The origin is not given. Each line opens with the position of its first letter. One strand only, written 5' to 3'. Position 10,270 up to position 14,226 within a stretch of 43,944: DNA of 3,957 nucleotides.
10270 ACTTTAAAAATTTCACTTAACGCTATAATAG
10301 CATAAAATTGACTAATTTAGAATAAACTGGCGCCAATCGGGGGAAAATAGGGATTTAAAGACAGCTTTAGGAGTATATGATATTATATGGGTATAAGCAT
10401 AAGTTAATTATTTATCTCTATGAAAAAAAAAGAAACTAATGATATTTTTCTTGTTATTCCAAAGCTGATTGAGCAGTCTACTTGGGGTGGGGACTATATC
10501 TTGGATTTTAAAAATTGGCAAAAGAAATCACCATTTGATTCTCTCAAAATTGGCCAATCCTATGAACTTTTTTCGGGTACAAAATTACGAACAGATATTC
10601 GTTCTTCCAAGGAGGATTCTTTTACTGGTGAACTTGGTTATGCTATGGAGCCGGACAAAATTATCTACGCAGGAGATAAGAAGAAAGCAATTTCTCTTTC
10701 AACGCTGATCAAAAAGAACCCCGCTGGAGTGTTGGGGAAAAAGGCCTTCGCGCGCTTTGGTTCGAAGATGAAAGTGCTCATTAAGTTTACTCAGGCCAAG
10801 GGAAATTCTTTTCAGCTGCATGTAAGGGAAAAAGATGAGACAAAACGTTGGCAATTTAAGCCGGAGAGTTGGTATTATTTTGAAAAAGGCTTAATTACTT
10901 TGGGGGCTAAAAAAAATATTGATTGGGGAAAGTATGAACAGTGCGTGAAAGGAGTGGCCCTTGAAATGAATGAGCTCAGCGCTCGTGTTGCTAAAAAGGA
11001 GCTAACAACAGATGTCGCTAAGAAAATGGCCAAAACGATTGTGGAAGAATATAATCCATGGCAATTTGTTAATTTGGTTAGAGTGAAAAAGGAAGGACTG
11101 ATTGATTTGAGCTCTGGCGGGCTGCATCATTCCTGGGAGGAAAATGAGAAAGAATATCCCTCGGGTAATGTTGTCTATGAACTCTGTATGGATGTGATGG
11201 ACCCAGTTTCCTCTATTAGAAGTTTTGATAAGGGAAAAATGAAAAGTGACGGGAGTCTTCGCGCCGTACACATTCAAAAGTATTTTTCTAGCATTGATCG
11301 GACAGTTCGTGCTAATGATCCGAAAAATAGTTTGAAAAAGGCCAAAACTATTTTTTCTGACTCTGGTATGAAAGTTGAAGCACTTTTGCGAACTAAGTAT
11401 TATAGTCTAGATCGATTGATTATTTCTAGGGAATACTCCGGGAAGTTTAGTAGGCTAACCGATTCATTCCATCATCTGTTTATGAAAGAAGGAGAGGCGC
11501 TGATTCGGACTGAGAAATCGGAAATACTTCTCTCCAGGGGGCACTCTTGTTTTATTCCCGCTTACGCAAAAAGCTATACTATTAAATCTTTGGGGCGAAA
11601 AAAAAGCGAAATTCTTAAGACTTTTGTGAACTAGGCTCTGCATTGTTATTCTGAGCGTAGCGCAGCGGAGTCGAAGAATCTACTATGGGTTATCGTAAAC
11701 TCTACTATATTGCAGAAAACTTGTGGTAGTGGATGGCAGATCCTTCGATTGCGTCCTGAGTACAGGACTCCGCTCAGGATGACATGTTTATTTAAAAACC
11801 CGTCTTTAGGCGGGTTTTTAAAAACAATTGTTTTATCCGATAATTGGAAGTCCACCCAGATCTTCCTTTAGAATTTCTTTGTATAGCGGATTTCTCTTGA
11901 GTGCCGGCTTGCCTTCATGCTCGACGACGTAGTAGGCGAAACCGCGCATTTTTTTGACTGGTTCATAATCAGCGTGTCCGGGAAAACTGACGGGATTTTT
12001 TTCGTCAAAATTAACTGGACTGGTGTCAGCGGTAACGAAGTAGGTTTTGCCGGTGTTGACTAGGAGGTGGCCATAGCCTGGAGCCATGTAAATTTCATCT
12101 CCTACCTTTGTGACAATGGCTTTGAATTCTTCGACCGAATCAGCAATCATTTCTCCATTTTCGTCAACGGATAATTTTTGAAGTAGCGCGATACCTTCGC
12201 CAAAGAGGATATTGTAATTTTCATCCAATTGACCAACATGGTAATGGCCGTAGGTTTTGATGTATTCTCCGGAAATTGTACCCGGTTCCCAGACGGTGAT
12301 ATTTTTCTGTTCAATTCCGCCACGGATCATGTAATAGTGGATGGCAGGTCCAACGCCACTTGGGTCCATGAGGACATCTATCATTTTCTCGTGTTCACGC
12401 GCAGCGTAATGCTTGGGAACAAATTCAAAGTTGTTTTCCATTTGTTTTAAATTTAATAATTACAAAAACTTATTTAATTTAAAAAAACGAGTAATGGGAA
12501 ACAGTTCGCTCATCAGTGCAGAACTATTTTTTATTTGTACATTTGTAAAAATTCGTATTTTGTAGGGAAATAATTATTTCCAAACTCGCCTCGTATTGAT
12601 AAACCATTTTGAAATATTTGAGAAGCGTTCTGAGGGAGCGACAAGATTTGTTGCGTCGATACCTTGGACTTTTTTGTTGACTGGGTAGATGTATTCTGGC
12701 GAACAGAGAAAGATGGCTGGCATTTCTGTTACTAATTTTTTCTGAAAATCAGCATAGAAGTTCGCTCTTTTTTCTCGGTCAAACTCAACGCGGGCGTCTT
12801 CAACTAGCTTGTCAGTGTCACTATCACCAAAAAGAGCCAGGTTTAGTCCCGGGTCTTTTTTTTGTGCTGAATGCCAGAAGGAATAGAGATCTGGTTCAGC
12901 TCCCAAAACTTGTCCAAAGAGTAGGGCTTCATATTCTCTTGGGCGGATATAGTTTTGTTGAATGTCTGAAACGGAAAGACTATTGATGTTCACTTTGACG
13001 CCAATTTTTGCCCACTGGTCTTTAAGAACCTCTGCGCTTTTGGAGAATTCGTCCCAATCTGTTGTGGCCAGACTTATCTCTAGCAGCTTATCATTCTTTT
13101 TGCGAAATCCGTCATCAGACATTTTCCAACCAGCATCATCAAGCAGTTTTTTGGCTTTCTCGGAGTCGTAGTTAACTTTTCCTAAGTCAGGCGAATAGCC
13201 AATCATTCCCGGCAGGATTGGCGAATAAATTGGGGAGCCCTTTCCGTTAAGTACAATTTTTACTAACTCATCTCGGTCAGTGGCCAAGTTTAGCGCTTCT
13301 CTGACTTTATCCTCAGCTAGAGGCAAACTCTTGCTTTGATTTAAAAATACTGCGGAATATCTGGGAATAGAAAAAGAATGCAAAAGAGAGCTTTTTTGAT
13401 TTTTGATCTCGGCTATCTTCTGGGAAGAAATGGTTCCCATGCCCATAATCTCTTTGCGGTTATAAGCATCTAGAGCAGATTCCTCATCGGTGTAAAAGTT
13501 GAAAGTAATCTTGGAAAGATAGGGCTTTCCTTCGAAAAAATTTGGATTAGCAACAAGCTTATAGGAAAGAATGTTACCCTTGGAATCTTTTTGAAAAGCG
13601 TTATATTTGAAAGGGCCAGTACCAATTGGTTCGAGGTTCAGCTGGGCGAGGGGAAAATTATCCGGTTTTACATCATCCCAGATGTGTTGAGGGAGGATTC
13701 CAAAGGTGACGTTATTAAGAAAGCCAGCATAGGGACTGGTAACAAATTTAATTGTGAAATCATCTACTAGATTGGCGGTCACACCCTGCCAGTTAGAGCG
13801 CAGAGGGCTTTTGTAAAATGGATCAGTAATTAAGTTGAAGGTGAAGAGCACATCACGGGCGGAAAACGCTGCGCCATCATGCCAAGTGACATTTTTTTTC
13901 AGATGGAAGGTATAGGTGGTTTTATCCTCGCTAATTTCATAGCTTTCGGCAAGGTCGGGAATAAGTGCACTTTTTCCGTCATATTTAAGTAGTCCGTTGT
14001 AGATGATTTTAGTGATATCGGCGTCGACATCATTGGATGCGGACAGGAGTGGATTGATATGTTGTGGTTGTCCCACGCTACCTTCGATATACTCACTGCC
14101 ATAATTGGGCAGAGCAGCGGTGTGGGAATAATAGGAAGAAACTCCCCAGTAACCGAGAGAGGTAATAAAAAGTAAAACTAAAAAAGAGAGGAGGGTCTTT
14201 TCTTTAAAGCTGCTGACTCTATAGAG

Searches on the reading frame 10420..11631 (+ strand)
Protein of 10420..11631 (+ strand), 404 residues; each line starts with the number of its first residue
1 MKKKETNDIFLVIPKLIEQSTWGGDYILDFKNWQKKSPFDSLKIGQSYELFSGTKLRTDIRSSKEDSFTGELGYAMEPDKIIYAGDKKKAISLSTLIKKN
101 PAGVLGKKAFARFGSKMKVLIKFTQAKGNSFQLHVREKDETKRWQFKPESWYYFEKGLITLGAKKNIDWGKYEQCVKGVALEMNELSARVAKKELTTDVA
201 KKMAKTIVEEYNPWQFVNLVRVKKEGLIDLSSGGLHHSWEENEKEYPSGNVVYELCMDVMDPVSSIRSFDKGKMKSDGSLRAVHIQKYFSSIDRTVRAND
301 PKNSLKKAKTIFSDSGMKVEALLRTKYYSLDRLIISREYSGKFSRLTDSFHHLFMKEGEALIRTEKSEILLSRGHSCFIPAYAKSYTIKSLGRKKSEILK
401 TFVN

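Call 63: search_protein_families(library=pfam, proteins=[window:10420-11631:+], max_evalue=0.001)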
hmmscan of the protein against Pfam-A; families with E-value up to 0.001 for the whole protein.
window:10420-11631:+ (404 aa): 1 family
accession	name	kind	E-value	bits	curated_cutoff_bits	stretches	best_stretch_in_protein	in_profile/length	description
PF21621.3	MPI_cupin_dom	-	4.5e-07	30.2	27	1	347-391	26-71/79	Mannose-6-phosphate isomerase, cupin domain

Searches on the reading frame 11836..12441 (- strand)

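Call 63: search_protein_families(library=pfam, proteins=[window:11836-12441:-], max_evalue=0.001)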
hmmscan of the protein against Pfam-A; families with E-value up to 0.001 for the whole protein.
window:11836-12441:- (202 aa): 1 family
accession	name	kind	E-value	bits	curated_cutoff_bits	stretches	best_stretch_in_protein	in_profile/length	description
PF06560.17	GPI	-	1.2e-18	67.5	20.7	1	46-178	52-171/182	Glucose-6-phosphate isomerase (GPI)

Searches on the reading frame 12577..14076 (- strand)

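Call 64: search_protein_families(library=pfam, proteins=[window:12577-14076:-], max_evalue=0.001)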
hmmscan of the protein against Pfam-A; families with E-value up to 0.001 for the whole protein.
window:12577-14076:- (500 aa): 1 family
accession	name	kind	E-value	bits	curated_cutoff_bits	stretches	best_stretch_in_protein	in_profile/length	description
PF00496.27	SBP_bac_5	-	9.9e-80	268.8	32.4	1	38-404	2-361/368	Bacterial extracellular solute-binding proteins, family 5 Middle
